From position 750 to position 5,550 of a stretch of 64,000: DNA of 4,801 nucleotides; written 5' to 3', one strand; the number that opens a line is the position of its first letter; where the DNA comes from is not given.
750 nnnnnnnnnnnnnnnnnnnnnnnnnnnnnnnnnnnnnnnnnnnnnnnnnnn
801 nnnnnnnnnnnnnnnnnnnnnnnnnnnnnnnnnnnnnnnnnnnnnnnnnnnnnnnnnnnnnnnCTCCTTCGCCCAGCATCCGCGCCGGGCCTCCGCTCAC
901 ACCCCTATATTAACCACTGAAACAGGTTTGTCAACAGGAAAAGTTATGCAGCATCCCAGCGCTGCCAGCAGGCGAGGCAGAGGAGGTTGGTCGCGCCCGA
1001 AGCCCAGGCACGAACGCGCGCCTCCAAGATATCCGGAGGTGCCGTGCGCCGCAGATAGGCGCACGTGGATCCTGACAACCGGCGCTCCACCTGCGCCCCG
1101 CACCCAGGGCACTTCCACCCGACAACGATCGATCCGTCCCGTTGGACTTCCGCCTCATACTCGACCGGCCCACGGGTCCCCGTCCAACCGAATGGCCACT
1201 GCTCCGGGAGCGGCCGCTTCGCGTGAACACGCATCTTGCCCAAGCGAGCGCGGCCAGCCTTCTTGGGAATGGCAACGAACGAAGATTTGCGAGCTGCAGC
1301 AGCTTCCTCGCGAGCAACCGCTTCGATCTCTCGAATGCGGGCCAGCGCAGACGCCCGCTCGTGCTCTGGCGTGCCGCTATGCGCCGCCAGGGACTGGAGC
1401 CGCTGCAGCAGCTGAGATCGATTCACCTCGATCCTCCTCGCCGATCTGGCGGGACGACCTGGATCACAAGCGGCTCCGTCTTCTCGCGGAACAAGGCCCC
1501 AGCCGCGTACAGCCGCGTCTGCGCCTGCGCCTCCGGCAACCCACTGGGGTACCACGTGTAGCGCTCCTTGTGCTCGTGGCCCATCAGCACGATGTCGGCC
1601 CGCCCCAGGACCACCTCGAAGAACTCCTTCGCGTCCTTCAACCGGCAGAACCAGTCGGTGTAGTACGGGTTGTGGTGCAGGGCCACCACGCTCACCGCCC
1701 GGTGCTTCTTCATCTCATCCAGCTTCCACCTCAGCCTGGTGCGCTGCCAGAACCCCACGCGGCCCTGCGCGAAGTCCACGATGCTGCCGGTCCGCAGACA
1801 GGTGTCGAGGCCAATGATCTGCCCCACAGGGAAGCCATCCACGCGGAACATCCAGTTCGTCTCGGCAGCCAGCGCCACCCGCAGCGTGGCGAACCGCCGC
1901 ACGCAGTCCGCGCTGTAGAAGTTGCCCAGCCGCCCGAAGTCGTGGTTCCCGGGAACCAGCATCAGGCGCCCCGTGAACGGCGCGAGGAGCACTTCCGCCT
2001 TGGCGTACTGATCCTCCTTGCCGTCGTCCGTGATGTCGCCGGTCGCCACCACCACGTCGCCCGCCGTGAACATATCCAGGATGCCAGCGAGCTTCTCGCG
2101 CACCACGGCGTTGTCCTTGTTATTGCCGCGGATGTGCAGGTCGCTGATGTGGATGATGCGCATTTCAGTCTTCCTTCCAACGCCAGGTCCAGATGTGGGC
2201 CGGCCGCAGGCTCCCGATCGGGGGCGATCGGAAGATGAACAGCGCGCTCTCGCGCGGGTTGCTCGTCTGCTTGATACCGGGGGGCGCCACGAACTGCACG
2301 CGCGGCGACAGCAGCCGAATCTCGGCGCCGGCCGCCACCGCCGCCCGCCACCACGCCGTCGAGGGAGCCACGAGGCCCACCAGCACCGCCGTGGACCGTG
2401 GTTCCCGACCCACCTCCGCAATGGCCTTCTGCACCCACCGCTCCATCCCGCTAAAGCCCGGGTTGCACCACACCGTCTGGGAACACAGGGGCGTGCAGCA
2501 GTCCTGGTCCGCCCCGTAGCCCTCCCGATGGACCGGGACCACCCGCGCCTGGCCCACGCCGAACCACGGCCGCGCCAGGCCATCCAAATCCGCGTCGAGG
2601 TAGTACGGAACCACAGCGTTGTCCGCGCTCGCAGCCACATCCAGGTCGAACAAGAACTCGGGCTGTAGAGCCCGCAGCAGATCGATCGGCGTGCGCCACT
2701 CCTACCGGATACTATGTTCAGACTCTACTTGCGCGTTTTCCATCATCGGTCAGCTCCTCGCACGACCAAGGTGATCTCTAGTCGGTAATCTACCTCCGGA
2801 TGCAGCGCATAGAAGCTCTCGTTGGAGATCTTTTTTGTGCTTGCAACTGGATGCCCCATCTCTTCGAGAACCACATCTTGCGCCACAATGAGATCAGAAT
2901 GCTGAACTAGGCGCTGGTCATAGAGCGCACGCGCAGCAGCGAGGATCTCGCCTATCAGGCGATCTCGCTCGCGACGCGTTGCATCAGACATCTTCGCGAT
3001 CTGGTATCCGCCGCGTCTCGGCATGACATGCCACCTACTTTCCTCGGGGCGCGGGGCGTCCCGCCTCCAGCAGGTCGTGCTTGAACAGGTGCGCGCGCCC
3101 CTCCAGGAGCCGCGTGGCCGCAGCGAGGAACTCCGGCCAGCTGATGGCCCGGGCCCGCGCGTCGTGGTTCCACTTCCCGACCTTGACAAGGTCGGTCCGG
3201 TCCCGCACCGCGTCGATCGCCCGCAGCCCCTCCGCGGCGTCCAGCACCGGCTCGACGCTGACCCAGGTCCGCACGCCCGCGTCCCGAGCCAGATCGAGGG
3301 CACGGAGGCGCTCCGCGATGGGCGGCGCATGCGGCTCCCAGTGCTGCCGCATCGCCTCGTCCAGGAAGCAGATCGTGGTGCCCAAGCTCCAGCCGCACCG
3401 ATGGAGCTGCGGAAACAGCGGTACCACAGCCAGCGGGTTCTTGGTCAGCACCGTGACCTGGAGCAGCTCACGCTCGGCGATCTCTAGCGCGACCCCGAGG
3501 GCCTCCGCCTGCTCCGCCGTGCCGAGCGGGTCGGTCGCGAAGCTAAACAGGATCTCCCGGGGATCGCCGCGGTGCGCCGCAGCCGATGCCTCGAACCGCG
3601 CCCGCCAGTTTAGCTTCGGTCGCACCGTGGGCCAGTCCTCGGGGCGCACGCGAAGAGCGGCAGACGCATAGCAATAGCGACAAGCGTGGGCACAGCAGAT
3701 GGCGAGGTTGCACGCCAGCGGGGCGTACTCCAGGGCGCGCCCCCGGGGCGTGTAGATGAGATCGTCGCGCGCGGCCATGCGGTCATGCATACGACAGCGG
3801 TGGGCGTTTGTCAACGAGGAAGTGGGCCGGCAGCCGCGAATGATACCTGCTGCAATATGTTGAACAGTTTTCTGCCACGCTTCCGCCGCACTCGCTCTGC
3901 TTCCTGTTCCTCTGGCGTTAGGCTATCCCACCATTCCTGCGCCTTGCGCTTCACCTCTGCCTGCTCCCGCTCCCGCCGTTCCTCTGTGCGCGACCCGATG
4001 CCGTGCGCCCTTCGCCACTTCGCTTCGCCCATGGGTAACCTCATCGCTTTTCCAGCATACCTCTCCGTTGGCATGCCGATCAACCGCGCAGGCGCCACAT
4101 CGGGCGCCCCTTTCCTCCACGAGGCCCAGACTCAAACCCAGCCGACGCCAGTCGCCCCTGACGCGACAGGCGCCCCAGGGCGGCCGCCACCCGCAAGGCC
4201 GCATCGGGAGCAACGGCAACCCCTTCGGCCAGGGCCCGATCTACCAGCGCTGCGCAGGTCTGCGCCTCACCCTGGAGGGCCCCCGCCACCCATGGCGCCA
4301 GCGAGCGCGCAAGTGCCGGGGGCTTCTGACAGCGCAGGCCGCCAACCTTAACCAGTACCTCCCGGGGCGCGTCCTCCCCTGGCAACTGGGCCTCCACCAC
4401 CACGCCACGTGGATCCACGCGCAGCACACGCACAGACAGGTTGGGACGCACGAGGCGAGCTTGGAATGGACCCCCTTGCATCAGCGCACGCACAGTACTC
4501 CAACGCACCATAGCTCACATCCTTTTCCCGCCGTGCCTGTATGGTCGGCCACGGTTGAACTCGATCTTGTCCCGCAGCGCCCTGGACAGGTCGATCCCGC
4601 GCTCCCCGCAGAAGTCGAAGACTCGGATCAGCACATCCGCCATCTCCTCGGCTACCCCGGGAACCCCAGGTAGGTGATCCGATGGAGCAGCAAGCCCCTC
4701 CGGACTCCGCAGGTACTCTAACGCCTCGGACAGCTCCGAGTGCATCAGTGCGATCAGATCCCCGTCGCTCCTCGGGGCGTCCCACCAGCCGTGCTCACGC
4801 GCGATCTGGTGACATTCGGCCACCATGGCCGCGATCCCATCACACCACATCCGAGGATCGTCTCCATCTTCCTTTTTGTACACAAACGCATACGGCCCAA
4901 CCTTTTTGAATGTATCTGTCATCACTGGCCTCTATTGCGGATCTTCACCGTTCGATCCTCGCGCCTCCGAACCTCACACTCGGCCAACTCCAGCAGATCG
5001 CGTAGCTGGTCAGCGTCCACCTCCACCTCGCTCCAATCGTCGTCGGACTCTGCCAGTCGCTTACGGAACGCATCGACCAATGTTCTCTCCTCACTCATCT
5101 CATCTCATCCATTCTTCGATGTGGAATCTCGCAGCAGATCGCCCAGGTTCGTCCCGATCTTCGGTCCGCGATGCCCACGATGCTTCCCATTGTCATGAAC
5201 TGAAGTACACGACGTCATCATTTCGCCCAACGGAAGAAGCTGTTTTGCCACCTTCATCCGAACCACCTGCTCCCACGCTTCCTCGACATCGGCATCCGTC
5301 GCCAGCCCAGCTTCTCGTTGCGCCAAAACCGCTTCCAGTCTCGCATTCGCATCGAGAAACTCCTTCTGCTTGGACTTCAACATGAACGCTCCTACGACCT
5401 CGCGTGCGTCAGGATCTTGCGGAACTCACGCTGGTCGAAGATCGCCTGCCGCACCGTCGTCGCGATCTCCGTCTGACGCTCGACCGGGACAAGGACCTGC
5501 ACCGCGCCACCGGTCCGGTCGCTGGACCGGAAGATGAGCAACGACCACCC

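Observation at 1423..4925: Nucleotide-metabolism cluster: metallophosphoesterase, SplB-like radical SAM (leaderless?) and MazG-like pyrophosphohydrolase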

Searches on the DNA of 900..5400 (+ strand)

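Call 7: search_dna_similar(query=window:900-5400:+, collection=phages, mode=distant, max_rows=20)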
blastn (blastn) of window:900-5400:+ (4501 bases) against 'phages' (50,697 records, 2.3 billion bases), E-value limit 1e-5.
No match.

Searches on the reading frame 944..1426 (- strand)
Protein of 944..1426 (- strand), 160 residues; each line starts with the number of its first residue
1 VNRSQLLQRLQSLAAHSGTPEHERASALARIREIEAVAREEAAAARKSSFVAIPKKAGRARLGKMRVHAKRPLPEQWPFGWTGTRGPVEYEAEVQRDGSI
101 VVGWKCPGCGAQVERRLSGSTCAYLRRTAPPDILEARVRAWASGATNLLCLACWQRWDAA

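Call 83: search_protein_families(library=padloc, proteins=[window:944-1426:-], max_evalue=0.001)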
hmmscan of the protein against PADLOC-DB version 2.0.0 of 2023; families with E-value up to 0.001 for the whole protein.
window:944-1426:- (160 aa): 0 families

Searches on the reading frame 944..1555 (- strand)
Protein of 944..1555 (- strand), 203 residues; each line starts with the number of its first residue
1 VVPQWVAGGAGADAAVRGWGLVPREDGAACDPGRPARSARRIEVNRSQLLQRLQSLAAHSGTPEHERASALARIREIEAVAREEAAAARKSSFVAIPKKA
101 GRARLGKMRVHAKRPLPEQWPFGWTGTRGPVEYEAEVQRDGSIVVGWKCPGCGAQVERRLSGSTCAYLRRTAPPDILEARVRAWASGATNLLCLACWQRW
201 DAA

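Call 3: search_protein_families(library=pfam, proteins=[window:944-1555:-], max_evalue=0.1)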
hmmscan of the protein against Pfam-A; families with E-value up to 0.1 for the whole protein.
window:944-1555:- (203 aa): 3 families
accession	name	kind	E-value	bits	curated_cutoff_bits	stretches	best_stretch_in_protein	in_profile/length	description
PF20021.4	VMAP-M18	-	0.028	15.2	27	1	13-65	48-99/109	vWA-MoxR associated protein middle region (VMAP-M) 18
PF01636.29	APH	-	0.06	13.5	23.2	1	2-91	55-145/239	Phosphotransferase enzyme family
PF10979.13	DUF2786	-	0.061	13.7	23.9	1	51-74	7-29/40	Protein of unknown function (DUF2786)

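Call 4: search_protein_families(library=phrogs, proteins=[window:944-1555:-], max_evalue=0.01)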
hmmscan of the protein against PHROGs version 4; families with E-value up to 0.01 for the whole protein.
window:944-1555:- (203 aa): 0 families

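Call 8: search_protein_families(library=ncbifam, proteins=[window:944-1555:-], max_evalue=0.1)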
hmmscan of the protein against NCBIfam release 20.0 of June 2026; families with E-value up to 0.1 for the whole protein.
window:944-1555:- (203 aa): 0 families
